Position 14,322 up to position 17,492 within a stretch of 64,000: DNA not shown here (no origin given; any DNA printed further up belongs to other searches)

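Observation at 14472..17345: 957-aa protein with four blocks of Gly-X-Y triplets and a large unassignable remainder: candidate secreted or effector protein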

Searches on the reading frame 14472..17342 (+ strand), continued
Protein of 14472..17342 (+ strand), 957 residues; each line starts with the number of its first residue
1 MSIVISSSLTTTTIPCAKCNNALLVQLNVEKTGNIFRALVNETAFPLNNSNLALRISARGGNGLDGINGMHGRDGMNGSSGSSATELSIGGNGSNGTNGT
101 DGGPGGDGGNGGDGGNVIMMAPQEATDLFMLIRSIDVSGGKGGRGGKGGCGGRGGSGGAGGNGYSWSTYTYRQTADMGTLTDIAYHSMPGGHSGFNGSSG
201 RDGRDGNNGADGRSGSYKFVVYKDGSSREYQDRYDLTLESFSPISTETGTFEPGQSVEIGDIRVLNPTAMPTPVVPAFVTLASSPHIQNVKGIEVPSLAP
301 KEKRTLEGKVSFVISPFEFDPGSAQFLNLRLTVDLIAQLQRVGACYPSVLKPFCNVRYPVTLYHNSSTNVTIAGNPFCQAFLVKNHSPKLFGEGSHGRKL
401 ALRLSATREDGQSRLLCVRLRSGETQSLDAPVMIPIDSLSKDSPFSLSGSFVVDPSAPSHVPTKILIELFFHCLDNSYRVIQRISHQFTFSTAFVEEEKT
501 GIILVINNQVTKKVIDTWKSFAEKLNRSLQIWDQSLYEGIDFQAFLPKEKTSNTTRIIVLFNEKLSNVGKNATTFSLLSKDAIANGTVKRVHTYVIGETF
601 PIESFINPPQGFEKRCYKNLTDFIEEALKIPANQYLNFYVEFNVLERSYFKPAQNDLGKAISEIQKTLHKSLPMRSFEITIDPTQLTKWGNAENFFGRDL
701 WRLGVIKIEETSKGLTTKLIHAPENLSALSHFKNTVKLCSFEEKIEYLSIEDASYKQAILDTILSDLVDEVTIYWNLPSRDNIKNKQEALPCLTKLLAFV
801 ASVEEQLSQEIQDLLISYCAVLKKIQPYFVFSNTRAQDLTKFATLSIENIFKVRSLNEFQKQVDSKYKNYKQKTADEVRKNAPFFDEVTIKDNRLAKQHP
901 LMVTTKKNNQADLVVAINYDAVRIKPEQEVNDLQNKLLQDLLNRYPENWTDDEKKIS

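Call 86: find_homologous_proteins(query=P0082, max_evalue=1e-30)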
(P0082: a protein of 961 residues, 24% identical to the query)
Query P0082 (961 aa): 150 proteins with E <= 1e-30 among 8000 candidates; the best 120 are listed.
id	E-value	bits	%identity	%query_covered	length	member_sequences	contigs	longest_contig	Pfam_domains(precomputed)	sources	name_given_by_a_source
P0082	0.0e+0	2180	100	100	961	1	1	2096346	PF25560.2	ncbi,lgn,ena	-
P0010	7.2e-196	671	39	99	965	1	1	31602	PF25560.2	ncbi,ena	-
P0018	2.2e-166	574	36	93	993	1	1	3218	PF25560.2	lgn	-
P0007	8.6e-154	532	35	93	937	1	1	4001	PF25560.2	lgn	-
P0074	6.7e-139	483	48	57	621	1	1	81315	PF25560.2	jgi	jgi:hypothetical protein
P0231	3.3e-138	480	42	58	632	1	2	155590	PF25560.2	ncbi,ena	-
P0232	4.2e-138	480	47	58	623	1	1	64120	PF25560.2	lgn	-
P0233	4.9e-136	473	44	57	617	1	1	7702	PF25560.2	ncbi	-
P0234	5.4e-129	450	44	57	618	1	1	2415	PF25560.2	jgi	jgi:hypothetical protein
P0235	9.5e-129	449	43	58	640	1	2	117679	PF25560.2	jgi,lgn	-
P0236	4.7e-128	447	45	58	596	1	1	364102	PF25560.2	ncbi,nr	ncbi:MAG: hypothetical protein JSR58_04020 [Verrucomicrobia bacterium]|nr:hypothetical protein [Verr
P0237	4.2e-124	434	47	53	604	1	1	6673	PF25560.2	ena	-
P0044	9.6e-124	432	32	94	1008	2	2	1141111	PF25560.2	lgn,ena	-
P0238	4.6e-123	430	47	54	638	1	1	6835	PF25560.2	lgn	-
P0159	2.6e-121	424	33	92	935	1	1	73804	PF25560.2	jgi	jgi:hypothetical protein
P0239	9.2e-115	403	41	57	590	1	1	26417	PF25560.2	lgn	-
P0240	2.9e-112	394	43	57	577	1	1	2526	PF25560.2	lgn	-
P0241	2.3e-106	375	40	57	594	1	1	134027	PF25560.2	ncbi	-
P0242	2.0e-99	352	29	97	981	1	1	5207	PF25560.2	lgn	-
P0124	2.3e-94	335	28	88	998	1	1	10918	PF25560.2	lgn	-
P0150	1.3e-92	329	28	80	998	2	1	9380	PF25560.2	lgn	-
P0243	1.8e-92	329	30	86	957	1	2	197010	PF25560.2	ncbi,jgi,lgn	-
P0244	4.3e-92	328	32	81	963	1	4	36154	PF25560.2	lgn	-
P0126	2.6e-91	325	25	81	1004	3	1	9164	PF25560.2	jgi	jgi:hypothetical protein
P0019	5.3e-91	324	30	85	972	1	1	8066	PF25560.2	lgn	-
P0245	9.8e-91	323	31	89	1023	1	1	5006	PF25560.2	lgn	-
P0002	1.9e-87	312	29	87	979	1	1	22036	PF25560.2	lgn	-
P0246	9.9e-86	307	29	96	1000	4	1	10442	PF25560.2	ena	-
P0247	1.1e-82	297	29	94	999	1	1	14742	PF25560.2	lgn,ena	-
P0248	3.6e-82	295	29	96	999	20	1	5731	PF25560.2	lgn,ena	-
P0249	7.3e-82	294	29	98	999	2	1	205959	PF25560.2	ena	-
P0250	3.3e-80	288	29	96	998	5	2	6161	PF25560.2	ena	-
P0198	3.3e-77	278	30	54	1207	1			PF25560.2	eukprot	eukprot:TRINITY_DN4150_c2_g1_i1.p1 TRINITY_DN4150_c2_g1~~TRINITY_DN4150_c2_g1_i1.p1 ORF type:complet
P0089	5.9e-76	274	28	71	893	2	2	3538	PF25560.2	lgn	-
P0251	4.7e-75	271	31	62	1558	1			PF25560.2,PF15409.14,PF00169.36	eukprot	eukprot:TRINITY_DN2425_c0_g1_i1.p1 TRINITY_DN2425_c0_g1~~TRINITY_DN2425_c0_g1_i1.p1 ORF type:complet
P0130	2.6e-71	259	26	77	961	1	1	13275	PF25560.2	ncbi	-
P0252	1.2e-68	250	27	82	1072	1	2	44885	PF25560.2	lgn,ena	-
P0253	5.6e-68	248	30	51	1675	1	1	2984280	PF25560.2,PF00169.36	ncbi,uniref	ncbi:hypothetical protein RB653_010307 [Dictyostelium firmibasis]|uniref:PH domain-containing protei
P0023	6.4e-66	241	30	52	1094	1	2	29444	PF25560.2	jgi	jgi:hypothetical protein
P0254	3.8e-65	239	27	97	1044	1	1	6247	PF25560.2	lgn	-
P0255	3.5e-64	235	30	67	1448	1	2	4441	PF25560.2,PF15409.14,PF00169.36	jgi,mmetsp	mmetsp:Transcript_18854/g.47946 ORF Transcript_18854/g.47946 Transcript_18854/m.47946 type:complete 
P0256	7.7e-62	228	25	71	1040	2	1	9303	PF25560.2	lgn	-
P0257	2.7e-61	226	30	67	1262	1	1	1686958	PF25560.2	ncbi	ncbi:hypothetical protein ACTFIZ_002652 [Dictyostelium cf. discoideum]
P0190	5.8e-59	218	27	70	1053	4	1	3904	PF25560.2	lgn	-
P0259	6.9e-59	218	25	69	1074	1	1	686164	PF25560.2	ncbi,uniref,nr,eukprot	ncbi:hypothetical protein TTHERM_00320360 (macronuclear) [Tetrahymena thermophila SB210]|uniref:DUF7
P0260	9.2e-59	217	29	65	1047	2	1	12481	PF25560.2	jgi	jgi:hypothetical protein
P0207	1.0e-58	217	28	83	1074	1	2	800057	PF25560.2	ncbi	ncbi:hypothetical protein ABPG74_003822 [Tetrahymena malaccensis]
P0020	2.2e-58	216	24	70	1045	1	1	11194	PF25560.2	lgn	-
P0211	7.8e-58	214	26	72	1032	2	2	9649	PF25560.2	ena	-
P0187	2.6e-57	213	26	71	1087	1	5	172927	PF25560.2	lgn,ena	-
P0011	6.5e-57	211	27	70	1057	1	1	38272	PF25560.2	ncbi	-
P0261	8.3e-57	211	23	70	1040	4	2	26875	PF25560.2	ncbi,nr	ncbi:MAG: hypothetical protein H0T46_18015 [Deltaproteobacteria bacterium]|nr:hypothetical protein [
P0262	1.3e-56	210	27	77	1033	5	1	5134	PF25560.2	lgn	-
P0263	2.2e-56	209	25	97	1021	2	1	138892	PF25560.2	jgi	jgi:hypothetical protein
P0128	2.3e-56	209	24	71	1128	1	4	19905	PF25560.2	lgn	-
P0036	3.2e-56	209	25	67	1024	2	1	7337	PF25560.2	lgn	-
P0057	1.1e-55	207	24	82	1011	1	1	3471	PF25560.2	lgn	-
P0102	4.1e-55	205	25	69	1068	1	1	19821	PF25560.2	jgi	jgi:hypothetical protein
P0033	1.5e-54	203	27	55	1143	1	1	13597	PF25560.2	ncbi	-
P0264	2.5e-54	203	22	71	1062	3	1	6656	PF25560.2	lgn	-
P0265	8.4e-54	201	29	51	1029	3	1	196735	PF25560.2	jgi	jgi:hypothetical protein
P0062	1.8e-53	200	24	76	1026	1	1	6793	PF25560.2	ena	-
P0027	1.9e-53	200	27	50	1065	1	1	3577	PF25560.2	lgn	-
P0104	1.6e-52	197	26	66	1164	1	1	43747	PF25560.2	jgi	jgi:hypothetical protein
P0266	1.8e-52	197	24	63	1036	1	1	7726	PF25560.2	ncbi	ncbi:MAG TPA: hypothetical protein VIU61_13980 [Kofleriaceae bacterium]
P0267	2.7e-52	196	26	93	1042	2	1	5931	PF25560.2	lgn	-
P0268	3.7e-52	196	28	51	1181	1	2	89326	PF25560.2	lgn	-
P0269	1.5e-51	193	28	76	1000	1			PF25560.2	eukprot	eukprot:TRINITY_DN3901_c0_g1_i3.p1 TRINITY_DN3901_c0_g1~~TRINITY_DN3901_c0_g1_i3.p1 ORF type:complet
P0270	7.4e-51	191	26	87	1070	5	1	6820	PF25560.2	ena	-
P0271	8.2e-51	191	25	64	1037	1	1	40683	PF25560.2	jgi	jgi:hypothetical protein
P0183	1.3e-50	190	25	68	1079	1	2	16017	PF25560.2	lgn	-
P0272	1.7e-50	190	30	70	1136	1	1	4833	PF25560.2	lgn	-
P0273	2.7e-50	189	-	-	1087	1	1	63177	PF25560.2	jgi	jgi:hypothetical protein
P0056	3.7e-50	189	24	69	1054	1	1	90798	PF25560.2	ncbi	ncbi:MAG: hypothetical protein U0414_38970 [Polyangiaceae bacterium]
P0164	3.7e-50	189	27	65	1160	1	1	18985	PF25560.2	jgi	-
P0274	6.2e-50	188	25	86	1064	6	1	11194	PF25560.2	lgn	-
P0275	7.2e-50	188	24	29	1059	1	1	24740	PF25560.2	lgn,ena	-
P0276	1.1e-49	187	29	64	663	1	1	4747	PF25560.2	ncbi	ncbi:MAG: hypothetical protein AB7L94_39570, partial [Kofleriaceae bacterium]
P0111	2.2e-49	186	24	62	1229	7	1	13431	PF25560.2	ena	-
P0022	3.6e-49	186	24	71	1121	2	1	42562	PF25560.2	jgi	-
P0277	4.0e-49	185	30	65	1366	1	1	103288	PF25560.2,PF00169.36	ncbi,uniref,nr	ncbi:hypothetical protein PROFUN_09259 [Planoprotostelium fungivorum]|uniref:PH domain-containing pr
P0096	5.9e-49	185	28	65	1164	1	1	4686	PF25560.2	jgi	jgi:hypothetical protein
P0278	1.0e-48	184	26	97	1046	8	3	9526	PF25560.2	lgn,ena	-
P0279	1.2e-48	184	25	73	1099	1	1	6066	PF25560.2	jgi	jgi:hypothetical protein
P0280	1.8e-48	183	30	61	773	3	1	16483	PF25560.2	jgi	jgi:hypothetical protein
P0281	3.0e-48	183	25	94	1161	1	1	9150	PF25560.2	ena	-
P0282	3.9e-48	182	24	95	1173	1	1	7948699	PF25560.2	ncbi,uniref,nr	ncbi:hypothetical protein [Planctomycetes bacterium K23_9]|uniref:DUF7932 domain-containing protein 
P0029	7.7e-48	181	23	71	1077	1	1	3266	PF25560.2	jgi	jgi:hypothetical protein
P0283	1.1e-47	181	29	62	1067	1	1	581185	PF25560.2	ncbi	-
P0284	1.5e-47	180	27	68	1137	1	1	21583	PF25560.2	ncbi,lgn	-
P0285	1.7e-47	180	25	80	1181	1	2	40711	PF25560.2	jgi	jgi:hypothetical protein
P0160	4.8e-47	179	25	70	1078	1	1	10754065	PF25560.2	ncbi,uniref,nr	ncbi:hypothetical protein [Sandaracinus amylolyticus]|uniref:DUF7932 domain-containing protein n=1 T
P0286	6.4e-47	178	26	85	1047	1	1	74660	PF25560.2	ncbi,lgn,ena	-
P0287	9.5e-47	178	25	71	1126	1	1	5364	PF25560.2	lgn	-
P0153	4.3e-46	175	29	65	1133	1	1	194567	PF25560.2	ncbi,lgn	ncbi:MAG: hypothetical protein V4596_04780 [Bdellovibrionota bacterium]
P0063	5.2e-46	175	23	68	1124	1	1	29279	PF25560.2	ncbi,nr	ncbi:MAG: hypothetical protein IT373_34265 [Polyangiaceae bacterium]|nr:hypothetical protein [Polyan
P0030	9.7e-46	174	27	52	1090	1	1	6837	PF25560.2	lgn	-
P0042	1.5e-45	174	29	63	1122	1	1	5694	PF25560.2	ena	-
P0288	1.6e-45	174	24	69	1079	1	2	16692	PF25560.2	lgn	-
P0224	6.1e-45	172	26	69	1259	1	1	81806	PF25560.2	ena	-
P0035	1.2e-44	171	24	73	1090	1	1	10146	PF25560.2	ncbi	-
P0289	2.2e-44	170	25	67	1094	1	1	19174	PF25560.2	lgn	-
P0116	5.6e-44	168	28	50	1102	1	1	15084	PF25560.2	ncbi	-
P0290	8.1e-44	168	26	50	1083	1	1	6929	PF25560.2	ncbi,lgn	-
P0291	1.2e-43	167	26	51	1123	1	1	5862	PF25560.2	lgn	-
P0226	1.4e-43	167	27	61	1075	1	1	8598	PF25560.2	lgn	-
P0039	1.8e-43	167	25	52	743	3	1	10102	PF25560.2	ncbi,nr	ncbi:MAG: hypothetical protein JKY56_12585, partial [Kofleriaceae bacterium]|nr:hypothetical protein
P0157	2.9e-43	166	25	57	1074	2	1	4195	PF25560.2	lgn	-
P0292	4.3e-43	166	31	30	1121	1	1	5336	PF25560.2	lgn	-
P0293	7.9e-43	165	25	94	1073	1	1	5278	PF25560.2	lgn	-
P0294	1.2e-42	164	24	90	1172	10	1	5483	PF25560.2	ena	-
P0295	1.0e-41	161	23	67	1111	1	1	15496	PF25560.2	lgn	-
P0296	1.2e-40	157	27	65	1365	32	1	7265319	PF25560.2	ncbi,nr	ncbi:unnamed protein product [Rhizophagus irregularis]|nr:unnamed protein product [Rhizophagus irreg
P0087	1.5e-40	157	28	47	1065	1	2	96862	PF25560.2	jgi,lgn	jgi:hypothetical protein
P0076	2.7e-40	156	22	26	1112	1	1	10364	PF25560.2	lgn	-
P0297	4.9e-40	155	25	53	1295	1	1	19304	PF25560.2,PF00169.36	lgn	-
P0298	5.2e-40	155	25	74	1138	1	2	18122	PF25560.2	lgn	-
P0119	5.4e-40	155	26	50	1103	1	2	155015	PF25560.2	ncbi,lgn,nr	ncbi:MAG: hypothetical protein H0U74_21950 [Bradymonadaceae bacterium]|nr:hypothetical protein [Luji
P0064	9.0e-40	155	23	70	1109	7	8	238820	PF25560.2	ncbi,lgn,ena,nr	ncbi:MAG: hypothetical protein BGO98_28895 [Myxococcales bacterium 68-20]|nr:MAG: hypothetical prote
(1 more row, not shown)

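Call 88: search_protein_families(library=pfam, proteins=[P0253, P0257, P0277, P0296, P0251, P0236, P0074], max_evalue=0.001)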
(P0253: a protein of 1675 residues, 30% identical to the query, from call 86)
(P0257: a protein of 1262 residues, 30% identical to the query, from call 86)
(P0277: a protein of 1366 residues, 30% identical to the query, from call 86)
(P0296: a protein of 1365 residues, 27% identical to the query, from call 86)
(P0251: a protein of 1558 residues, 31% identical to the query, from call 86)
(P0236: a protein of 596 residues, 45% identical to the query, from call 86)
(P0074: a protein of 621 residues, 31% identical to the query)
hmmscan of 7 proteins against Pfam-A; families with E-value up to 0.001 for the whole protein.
P0253 (1675 aa): 2 families
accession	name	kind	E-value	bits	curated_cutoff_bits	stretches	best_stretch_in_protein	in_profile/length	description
PF00169.35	PH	-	1.5e-10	42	25.1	1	882-981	2-101/105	PH domain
PF25560.1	DUF7932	-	2e-07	31.9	27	1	290-412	10-130/130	Domain of unknown function (DUF7932)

P0257 (1262 aa): 1 family
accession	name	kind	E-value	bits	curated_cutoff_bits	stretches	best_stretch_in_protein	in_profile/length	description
PF25560.1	DUF7932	-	1.6e-08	35.4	27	1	264-393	3-130/130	Domain of unknown function (DUF7932)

P0277 (1366 aa): 4 families
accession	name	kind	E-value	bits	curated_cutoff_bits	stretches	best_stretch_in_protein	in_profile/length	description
PF00169.35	PH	-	2e-13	51.2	25.1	1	824-922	2-102/105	PH domain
PF25560.1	DUF7932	-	2.6e-06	28.3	27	1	291-415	3-128/130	Domain of unknown function (DUF7932)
PF15409.12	PH_8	-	0.00028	21.6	30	0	829-867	4-40/89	Pleckstrin homology domain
PF15413.13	PH_11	-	0.00045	21.1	30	0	825-919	2-97/101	Pleckstrin homology domain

P0296 (1365 aa): 1 family
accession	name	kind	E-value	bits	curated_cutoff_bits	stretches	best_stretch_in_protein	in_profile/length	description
PF25560.1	DUF7932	-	5.3e-18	66.1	27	1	300-416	16-130/130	Domain of unknown function (DUF7932)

P0251 (1558 aa): 3 families
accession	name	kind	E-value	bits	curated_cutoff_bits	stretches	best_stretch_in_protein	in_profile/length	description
PF00169.35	PH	-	1.6e-14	54.8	25.1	1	830-926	2-103/105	PH domain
PF15409.12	PH_8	-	9.2e-08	32.7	30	1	834-923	3-85/89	Pleckstrin homology domain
PF25560.1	DUF7932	-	1.3e-07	32.5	27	1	287-406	10-130/130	Domain of unknown function (DUF7932)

P0236 (596 aa): 1 family
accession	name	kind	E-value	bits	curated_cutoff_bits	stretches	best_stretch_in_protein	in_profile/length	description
PF25560.1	DUF7932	-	5.5e-10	40.2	27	1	341-455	9-126/130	Domain of unknown function (DUF7932)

P0074 (621 aa): 1 family
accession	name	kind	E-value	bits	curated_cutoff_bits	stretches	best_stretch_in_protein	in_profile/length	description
PF25560.1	DUF7932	-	9.3e-14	52.4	27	1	364-473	12-126/130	Domain of unknown function (DUF7932)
